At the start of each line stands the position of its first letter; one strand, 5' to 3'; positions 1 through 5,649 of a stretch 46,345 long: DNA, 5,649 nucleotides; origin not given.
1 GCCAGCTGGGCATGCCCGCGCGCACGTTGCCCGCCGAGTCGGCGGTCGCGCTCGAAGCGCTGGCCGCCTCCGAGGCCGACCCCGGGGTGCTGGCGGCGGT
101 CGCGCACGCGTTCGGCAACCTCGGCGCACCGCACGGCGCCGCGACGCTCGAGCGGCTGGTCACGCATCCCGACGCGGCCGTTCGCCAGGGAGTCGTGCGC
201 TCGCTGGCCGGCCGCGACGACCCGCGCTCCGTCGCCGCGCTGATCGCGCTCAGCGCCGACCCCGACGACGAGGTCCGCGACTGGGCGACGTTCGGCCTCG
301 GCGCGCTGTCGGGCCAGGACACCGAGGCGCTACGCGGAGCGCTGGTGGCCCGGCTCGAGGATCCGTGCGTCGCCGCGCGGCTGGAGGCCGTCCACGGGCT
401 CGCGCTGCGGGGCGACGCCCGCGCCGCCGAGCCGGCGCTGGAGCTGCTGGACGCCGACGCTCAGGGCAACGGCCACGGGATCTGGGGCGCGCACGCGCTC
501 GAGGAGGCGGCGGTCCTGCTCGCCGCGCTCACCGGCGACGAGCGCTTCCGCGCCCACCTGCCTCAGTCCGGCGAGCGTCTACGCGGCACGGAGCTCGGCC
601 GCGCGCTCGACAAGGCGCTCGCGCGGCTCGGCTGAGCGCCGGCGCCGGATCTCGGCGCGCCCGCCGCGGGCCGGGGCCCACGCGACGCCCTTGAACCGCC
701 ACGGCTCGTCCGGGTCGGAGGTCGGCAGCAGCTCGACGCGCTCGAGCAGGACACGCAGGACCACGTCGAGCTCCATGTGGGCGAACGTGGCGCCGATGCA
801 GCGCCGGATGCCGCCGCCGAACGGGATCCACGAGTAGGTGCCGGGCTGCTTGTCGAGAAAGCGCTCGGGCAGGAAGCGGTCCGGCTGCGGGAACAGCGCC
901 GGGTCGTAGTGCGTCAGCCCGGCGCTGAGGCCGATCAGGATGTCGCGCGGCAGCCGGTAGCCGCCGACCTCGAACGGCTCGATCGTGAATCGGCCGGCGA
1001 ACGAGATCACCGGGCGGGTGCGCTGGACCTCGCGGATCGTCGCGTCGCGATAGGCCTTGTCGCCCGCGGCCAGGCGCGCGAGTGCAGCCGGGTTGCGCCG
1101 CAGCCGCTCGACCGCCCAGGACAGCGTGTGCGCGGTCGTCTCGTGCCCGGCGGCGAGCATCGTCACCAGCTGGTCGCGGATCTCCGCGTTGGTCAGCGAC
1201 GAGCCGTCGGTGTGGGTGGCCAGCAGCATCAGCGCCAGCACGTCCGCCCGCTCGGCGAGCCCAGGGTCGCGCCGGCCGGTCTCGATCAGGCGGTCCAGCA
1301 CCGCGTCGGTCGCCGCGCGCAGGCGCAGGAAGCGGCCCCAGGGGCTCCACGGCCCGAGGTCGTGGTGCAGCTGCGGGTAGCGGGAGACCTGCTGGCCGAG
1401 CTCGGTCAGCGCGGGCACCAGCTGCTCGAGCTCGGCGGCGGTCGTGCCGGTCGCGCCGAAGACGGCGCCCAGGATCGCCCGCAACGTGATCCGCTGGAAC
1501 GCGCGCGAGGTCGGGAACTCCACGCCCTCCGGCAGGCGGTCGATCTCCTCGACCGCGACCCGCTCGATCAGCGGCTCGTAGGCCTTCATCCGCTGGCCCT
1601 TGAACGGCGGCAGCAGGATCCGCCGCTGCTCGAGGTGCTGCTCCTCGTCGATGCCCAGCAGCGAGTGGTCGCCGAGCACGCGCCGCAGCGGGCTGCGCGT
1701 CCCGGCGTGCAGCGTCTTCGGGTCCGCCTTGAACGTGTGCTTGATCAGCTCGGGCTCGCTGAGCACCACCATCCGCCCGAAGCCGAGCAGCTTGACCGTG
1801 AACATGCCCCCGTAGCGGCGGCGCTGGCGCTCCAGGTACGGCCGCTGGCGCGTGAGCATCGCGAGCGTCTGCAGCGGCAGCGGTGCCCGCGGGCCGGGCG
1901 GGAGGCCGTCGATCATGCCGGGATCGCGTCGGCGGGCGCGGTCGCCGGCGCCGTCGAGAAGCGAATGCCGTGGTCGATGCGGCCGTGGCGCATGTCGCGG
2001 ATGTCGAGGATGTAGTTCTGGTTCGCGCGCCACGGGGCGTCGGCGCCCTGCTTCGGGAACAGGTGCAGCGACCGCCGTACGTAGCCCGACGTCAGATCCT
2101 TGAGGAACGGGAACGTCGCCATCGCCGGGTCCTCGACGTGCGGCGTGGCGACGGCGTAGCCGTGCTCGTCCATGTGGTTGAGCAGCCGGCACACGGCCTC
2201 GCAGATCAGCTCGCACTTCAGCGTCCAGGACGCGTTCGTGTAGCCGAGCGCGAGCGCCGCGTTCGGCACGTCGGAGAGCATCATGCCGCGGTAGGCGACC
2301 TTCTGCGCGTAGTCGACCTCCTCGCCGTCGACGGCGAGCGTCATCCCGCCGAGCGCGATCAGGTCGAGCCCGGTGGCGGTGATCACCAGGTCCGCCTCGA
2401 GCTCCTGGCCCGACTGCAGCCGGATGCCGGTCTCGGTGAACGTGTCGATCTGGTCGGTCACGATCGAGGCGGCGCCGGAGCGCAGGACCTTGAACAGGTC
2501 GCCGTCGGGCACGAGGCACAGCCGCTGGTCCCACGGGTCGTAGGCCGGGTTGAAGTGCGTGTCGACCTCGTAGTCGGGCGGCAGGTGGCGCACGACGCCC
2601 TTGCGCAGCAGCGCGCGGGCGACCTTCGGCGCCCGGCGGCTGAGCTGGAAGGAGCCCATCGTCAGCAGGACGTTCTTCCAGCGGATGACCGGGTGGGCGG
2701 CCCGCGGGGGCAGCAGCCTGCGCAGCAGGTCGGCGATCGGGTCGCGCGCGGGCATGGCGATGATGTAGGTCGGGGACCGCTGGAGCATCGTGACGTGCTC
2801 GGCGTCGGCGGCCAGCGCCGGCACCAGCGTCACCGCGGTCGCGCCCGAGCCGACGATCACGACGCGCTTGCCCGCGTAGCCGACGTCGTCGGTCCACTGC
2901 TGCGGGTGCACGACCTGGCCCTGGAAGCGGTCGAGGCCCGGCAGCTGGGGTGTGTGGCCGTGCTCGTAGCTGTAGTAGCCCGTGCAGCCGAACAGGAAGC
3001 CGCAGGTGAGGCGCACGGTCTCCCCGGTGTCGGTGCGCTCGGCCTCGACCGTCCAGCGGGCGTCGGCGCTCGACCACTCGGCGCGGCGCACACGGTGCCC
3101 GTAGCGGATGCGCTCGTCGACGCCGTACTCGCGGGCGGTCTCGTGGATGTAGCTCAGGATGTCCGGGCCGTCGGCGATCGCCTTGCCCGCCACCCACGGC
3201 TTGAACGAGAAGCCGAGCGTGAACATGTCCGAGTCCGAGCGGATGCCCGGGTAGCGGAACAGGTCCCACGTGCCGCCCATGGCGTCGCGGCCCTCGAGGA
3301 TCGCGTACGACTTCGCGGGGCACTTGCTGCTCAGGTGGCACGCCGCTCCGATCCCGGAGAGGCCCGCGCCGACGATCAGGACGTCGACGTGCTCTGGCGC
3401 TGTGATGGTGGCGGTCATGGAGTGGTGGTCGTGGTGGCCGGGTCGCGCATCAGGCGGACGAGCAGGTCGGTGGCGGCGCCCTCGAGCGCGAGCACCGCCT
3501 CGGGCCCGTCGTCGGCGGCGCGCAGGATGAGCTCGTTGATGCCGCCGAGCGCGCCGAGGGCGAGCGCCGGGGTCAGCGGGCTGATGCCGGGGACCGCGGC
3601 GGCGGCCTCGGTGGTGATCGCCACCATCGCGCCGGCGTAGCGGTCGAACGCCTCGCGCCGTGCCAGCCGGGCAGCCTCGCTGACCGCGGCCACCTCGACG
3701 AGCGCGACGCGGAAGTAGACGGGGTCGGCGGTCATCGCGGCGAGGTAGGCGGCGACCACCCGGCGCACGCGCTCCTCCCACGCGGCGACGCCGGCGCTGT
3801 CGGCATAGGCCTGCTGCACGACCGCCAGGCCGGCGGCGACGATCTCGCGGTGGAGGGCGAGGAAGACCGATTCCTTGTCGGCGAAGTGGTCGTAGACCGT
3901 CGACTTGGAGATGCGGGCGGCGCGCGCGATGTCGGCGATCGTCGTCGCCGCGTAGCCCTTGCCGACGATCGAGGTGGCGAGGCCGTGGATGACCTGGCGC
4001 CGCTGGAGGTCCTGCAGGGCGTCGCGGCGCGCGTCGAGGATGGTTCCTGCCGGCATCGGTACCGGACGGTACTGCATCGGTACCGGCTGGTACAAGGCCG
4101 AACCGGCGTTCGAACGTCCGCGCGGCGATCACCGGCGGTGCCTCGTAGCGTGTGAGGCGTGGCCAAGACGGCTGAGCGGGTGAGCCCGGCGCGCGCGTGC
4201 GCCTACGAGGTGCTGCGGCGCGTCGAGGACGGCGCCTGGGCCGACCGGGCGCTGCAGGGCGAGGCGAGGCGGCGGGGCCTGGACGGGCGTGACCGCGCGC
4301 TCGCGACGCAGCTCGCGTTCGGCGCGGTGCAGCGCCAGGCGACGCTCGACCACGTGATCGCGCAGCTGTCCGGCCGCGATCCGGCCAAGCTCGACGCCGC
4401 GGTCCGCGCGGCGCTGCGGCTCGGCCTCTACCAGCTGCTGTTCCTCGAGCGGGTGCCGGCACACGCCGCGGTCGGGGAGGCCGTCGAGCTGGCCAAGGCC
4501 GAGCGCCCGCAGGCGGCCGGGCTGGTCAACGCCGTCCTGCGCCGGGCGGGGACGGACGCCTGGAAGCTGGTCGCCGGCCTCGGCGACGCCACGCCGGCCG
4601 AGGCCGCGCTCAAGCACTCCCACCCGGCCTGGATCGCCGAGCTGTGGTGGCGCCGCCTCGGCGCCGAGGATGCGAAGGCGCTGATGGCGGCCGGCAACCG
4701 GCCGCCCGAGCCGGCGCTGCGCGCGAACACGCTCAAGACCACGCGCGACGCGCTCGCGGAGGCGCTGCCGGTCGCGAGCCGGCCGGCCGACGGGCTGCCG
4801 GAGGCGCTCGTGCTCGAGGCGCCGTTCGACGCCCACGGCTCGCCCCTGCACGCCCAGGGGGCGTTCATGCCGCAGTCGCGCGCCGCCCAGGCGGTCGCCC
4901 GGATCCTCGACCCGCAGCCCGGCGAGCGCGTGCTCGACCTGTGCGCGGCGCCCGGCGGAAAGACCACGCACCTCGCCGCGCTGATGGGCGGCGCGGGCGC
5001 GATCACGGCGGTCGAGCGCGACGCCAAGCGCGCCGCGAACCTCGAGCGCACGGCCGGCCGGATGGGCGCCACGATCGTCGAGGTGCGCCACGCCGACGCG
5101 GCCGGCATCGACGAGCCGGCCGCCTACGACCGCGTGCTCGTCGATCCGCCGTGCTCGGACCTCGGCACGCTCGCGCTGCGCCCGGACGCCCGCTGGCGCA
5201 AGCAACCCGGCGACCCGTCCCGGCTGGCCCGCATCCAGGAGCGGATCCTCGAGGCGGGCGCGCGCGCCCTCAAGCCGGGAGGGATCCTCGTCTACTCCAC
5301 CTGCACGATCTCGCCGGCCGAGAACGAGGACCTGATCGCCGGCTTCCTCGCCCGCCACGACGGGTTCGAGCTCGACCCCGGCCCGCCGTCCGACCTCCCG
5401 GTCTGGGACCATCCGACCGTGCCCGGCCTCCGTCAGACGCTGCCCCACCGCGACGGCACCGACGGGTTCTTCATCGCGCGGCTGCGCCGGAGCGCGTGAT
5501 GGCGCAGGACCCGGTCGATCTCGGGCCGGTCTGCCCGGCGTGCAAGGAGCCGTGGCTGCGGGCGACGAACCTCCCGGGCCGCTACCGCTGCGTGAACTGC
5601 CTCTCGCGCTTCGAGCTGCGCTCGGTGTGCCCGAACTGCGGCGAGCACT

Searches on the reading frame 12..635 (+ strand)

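Call 28: search_protein_families(library=pfam, proteins=[window:12-635:+], max_evalue=0.00001)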
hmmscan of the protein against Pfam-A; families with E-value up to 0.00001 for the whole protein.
window:12-635:+ (207 aa): 2 families
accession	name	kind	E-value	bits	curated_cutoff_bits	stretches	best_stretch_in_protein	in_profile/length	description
PF13646.12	HEAT_2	-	2.1e-19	70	27.7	2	14-96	4-87/88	HEAT repeats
PF02985.28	HEAT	-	6.3e-07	29.5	23.5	0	76-100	4-28/31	HEAT repeat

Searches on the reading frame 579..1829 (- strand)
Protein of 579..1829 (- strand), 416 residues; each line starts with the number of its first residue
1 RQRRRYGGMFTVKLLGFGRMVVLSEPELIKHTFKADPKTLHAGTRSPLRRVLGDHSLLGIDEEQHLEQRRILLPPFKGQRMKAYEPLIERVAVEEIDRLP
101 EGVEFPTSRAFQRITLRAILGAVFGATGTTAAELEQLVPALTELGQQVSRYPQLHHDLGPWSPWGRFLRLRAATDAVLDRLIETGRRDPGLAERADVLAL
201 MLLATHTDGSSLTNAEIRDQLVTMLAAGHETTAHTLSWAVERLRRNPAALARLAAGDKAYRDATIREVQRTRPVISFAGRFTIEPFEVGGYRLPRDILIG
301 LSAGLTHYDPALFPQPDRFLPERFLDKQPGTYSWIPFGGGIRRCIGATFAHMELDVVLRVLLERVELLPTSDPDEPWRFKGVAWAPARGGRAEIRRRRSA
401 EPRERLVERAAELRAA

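Call 28: search_protein_families(library=pfam, proteins=[window:579-1829:-], max_evalue=0.00001)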
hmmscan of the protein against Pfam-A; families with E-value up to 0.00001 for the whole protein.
window:579-1829:- (416 aa): 1 family
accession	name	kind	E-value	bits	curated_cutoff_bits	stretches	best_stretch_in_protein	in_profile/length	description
PF00067.27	p450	-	1.7e-57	195.7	22.8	1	3-377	30-446/462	Cytochrome P450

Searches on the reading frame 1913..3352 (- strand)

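Call 28: search_protein_families(library=pfam, proteins=[window:1913-3352:-], max_evalue=0.00001)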
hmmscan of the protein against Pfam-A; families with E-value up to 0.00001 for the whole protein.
window:1913-3352:- (479 aa): 2 families
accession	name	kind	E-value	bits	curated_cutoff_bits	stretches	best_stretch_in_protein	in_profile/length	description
PF00743.25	FMO-like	-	9.6e-13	47.8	22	1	65-199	86-221/532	Flavin-binding monooxygenase-like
PF07992.20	Pyr_redox_2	-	4.3e-06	26.8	26.1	0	94-200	76-181/291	Pyridine nucleotide-disulphide oxidoreductase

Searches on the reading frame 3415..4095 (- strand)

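Call 28: search_protein_families(library=pfam, proteins=[window:3415-4095:-], max_evalue=0.00001)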
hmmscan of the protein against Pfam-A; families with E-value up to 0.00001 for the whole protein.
window:3415-4095:- (226 aa): 1 family
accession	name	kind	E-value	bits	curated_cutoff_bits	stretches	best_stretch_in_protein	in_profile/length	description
PF00440.29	TetR_N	-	2.2e-12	47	24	1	45-81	11-47/47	Bacterial regulatory proteins, tetR family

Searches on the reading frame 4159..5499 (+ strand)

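Call 28: search_protein_families(library=pfam, proteins=[window:4159-5499:+], max_evalue=0.00001)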
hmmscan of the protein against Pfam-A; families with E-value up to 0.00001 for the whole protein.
window:4159-5499:+ (446 aa): 3 families
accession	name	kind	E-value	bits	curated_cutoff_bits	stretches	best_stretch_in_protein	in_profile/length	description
PF01189.24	Methyltr_RsmB-F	-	1.6e-55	188.3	27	1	248-443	2-199/199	16S rRNA methyltransferase RsmB/F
PF01029.23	NusB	-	4.3e-30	105.3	23.1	1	10-130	2-131/133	NusB family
PF22458.1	RsmF-B_ferredox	-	7.2e-11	42.5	27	1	155-224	1-72/74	Methyltr_RsmF/B-like, ferredoxin-like domain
